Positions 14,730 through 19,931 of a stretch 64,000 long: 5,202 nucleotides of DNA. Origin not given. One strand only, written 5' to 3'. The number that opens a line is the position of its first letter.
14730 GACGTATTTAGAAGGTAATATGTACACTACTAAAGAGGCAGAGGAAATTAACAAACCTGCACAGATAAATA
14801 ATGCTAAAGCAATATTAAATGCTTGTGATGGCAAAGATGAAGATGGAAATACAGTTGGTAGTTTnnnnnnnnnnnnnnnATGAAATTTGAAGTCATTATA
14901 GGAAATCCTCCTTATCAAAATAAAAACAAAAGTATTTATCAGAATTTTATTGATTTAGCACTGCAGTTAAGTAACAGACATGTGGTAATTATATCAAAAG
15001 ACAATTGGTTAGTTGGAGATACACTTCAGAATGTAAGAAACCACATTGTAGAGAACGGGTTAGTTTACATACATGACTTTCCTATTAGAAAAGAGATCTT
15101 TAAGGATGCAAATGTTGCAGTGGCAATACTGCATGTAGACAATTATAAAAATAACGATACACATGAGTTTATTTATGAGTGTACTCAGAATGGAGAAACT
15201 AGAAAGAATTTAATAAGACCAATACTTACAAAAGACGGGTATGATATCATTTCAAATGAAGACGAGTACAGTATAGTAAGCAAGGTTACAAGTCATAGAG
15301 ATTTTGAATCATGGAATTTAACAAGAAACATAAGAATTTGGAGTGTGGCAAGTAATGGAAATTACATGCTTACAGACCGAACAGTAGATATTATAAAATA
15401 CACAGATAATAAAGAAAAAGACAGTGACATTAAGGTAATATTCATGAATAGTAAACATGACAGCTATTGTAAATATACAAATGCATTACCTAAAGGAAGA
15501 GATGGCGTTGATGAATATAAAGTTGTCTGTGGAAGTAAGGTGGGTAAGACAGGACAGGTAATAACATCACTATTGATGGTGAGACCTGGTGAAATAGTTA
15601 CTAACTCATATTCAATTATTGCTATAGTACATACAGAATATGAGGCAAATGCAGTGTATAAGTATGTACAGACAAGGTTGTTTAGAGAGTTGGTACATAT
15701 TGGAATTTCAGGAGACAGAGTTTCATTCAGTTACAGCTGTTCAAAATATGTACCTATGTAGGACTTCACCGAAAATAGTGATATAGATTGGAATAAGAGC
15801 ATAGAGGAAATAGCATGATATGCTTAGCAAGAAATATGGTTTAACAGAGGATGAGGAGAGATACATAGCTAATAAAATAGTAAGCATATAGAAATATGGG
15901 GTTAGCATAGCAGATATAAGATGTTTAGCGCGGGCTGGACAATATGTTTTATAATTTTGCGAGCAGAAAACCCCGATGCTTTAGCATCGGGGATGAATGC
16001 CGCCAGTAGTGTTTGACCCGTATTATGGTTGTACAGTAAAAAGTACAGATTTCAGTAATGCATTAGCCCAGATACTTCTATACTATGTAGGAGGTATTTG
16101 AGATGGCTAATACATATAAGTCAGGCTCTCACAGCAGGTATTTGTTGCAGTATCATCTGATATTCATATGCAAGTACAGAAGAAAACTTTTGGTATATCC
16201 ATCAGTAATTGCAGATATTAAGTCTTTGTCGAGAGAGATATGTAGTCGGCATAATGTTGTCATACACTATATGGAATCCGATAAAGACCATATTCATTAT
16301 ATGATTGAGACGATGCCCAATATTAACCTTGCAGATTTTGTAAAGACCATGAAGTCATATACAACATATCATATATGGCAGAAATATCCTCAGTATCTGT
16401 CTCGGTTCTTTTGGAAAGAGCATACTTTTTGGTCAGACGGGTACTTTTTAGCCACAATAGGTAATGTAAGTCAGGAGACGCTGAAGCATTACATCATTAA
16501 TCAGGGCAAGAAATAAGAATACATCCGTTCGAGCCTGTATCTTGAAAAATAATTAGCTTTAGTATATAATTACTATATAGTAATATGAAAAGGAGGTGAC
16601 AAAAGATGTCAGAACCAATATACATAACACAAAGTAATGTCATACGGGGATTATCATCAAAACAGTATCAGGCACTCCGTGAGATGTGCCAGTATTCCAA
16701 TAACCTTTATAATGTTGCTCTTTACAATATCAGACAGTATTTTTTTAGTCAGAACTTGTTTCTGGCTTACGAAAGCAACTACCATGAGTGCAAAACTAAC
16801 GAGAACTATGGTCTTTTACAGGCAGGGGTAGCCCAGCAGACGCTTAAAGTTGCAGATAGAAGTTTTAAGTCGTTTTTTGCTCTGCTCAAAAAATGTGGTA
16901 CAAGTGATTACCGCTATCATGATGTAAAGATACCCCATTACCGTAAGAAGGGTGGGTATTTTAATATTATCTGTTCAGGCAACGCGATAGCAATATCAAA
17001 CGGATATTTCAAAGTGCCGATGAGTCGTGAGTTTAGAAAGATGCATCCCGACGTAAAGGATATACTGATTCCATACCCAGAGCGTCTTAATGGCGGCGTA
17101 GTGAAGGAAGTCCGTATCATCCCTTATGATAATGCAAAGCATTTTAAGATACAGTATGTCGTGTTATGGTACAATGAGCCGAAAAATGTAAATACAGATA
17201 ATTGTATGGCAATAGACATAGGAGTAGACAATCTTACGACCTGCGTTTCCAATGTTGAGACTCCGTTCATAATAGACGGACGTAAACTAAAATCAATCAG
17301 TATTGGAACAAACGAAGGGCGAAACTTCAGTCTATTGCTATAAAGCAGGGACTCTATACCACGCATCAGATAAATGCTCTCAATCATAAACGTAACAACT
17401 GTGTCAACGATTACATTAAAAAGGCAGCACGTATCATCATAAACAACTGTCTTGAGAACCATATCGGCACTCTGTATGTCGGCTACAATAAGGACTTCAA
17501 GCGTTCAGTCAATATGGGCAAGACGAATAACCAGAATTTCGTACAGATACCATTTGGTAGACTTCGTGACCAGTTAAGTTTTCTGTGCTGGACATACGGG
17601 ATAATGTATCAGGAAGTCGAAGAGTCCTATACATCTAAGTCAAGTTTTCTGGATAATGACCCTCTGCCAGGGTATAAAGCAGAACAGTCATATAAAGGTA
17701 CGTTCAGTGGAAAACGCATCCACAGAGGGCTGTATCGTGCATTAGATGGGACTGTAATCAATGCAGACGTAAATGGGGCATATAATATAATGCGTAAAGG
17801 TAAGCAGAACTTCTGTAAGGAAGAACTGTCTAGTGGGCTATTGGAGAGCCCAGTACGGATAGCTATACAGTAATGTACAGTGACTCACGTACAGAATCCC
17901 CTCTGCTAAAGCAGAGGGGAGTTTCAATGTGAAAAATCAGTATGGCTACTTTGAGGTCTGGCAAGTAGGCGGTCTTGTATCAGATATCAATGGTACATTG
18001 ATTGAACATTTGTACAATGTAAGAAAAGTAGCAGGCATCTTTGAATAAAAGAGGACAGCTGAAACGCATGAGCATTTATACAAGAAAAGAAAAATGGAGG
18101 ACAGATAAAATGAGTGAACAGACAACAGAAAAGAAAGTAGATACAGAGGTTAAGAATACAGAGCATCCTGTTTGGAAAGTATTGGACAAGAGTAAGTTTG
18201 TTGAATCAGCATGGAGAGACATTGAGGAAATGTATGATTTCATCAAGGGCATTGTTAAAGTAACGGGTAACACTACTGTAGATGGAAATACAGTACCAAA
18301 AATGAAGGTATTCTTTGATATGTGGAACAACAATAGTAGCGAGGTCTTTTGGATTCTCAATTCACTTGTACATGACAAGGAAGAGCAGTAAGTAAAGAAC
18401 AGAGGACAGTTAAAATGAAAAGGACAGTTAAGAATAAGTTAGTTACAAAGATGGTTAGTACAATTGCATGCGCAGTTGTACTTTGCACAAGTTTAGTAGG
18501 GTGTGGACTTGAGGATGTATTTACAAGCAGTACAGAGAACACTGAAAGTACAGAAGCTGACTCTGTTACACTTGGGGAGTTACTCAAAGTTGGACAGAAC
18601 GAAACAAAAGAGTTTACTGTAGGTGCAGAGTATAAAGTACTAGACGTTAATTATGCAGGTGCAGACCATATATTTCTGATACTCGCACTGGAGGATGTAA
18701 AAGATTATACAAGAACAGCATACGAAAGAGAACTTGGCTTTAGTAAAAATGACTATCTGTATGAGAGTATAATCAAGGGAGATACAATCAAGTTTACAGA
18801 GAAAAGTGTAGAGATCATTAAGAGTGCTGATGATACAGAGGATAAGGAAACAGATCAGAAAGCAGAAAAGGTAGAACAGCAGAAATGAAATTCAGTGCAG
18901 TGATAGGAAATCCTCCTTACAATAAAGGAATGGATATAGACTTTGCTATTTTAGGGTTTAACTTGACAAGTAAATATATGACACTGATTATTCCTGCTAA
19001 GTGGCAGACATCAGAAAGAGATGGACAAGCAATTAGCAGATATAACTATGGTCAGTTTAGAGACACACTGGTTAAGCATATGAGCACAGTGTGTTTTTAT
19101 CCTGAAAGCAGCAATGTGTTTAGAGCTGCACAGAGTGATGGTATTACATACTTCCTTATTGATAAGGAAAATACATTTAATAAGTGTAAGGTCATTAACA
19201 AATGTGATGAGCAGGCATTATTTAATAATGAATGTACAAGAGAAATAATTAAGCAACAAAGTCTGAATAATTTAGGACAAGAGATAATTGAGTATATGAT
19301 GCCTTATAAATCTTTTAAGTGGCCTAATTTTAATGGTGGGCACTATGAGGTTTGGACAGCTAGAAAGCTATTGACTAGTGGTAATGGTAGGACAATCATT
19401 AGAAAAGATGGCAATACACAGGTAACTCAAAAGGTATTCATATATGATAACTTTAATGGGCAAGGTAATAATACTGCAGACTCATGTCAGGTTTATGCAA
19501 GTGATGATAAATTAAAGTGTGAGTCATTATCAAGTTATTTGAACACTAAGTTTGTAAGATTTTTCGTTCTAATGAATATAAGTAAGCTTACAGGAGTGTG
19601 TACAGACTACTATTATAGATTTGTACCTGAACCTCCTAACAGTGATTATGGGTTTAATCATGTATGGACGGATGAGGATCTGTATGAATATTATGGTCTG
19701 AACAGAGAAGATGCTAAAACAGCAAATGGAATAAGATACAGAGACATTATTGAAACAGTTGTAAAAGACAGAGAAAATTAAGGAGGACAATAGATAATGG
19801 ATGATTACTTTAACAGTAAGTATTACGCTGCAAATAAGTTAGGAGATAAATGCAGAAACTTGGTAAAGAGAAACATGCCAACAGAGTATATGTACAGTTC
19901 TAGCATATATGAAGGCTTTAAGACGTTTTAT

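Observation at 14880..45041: Three 'headless' TaqI-like adenine methyltransferase paralogs that begin exactly at the catalytic NPPY motif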

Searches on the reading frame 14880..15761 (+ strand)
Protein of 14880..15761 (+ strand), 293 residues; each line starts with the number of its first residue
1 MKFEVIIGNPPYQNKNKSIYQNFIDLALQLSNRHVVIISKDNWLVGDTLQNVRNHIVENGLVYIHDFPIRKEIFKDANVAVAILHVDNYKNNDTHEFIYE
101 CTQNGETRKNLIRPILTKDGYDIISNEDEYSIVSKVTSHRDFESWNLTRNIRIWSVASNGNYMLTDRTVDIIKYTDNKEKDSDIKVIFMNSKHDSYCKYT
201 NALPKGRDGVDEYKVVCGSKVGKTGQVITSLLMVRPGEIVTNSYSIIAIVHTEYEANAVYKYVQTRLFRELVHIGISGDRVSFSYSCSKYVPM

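Call 4: search_protein_families(library=pfam, proteins=[window:14880-15761:+], max_evalue=1)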
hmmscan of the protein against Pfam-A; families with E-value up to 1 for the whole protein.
window:14880-15761:+ (293 aa): 3 families
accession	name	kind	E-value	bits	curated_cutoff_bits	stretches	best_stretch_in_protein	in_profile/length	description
PF07669.17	Eco57I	-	7e-09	36.4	25.3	1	1-74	73-171/171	Eco57I restriction-modification methylase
PF19216.5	CoV_NSP15_M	-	0.04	14.6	25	1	147-201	18-68/118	Coronavirus replicase NSP15, middle domain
PF23245.1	RRM_PARP14_2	-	0.055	14.1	27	1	72-113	39-76/81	PARP14, second RRM domain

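Call 35: search_protein_families(library=ncbifam, proteins=[window:14880-15761:+], max_evalue=0.1)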
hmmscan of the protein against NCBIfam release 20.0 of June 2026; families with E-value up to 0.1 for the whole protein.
window:14880-15761:+ (293 aa): 0 families
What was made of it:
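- Tried and rejected: NCBIfam gave no family for the bodies (call 35).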

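Call 36: search_protein_families(library=padloc, proteins=[window:14880-15761:+], max_evalue=0.1)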
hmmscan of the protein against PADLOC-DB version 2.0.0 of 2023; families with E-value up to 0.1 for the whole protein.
window:14880-15761:+ (293 aa): 4 families
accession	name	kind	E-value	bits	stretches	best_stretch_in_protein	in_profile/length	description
PDLC03375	MTase_II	-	3e-07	28.1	1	2-163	10-179/348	Type II methyltransferase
PDLC03237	MTase_II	-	1.4e-05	21.2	1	26-249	294-528/1036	Type II methyltransferase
PDLC04134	mad2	-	0.0033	14.3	1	2-87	357-444/492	mads_2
PDLC03293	MTase_II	-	0.03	11.1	0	18-109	139-226/427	Type II methyltransferase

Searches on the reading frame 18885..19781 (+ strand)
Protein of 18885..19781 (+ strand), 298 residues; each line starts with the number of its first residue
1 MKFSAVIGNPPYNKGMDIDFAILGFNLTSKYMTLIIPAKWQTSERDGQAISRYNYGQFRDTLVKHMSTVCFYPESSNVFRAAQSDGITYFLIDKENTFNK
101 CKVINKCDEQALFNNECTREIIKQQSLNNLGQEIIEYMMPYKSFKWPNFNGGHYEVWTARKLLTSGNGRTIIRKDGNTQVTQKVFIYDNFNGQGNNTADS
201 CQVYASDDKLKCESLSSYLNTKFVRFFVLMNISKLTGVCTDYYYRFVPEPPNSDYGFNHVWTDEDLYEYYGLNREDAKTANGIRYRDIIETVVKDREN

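Call 4: search_protein_families(library=pfam, proteins=[window:18885-19781:+], max_evalue=1)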
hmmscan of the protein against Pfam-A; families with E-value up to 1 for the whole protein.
window:18885-19781:+ (298 aa): 2 families
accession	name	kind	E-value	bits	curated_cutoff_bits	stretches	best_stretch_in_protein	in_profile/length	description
PF07669.17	Eco57I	-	0.00041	20.9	25.3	1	1-15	73-87/171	Eco57I restriction-modification methylase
PF12950.13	TaqI_C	-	0.0032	18.2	26.5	1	135-235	14-101/118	TaqI-like C-terminal specificity domain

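Call 9: search_dna_similar(query=window:18885-19781:+, collection=phages, mode=protein, max_rows=30)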
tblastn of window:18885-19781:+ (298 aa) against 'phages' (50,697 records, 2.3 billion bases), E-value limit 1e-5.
No match.

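Call 35: search_protein_families(library=ncbifam, proteins=[window:18885-19781:+], max_evalue=0.1)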
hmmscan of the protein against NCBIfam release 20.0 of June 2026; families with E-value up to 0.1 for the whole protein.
window:18885-19781:+ (298 aa): 0 families

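Call 36: search_protein_families(library=padloc, proteins=[window:18885-19781:+], max_evalue=0.1)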
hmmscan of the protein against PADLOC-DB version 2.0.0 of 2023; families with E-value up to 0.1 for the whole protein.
window:18885-19781:+ (298 aa): 0 families

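Call 103: find_encoding_contigs(protein=window:18885-19781:+, flank=1000, max_places=4)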
Protein window:18885-19781:+ (298 aa): 7 contigs read that carry it; 2 places shown.
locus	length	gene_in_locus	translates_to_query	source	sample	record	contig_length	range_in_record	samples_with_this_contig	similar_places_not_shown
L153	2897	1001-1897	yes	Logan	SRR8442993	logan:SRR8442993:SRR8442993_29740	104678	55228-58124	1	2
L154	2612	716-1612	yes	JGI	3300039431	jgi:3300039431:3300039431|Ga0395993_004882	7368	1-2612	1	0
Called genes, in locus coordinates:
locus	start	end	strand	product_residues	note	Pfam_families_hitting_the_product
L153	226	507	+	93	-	-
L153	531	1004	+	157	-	-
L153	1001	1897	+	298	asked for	-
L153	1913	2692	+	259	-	-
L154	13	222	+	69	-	-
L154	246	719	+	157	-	-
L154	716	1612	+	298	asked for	-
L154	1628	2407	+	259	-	-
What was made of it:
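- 18885..19781 (+): h2: intact headless 'body' gene (298 aa), type-1 family. Motif IV NPPY at residues 9-12, PAKWQT, a variable TRD core, and a FRFVP...WTDEDLY tail. The exact protein is on 7 public contigs (call 103).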
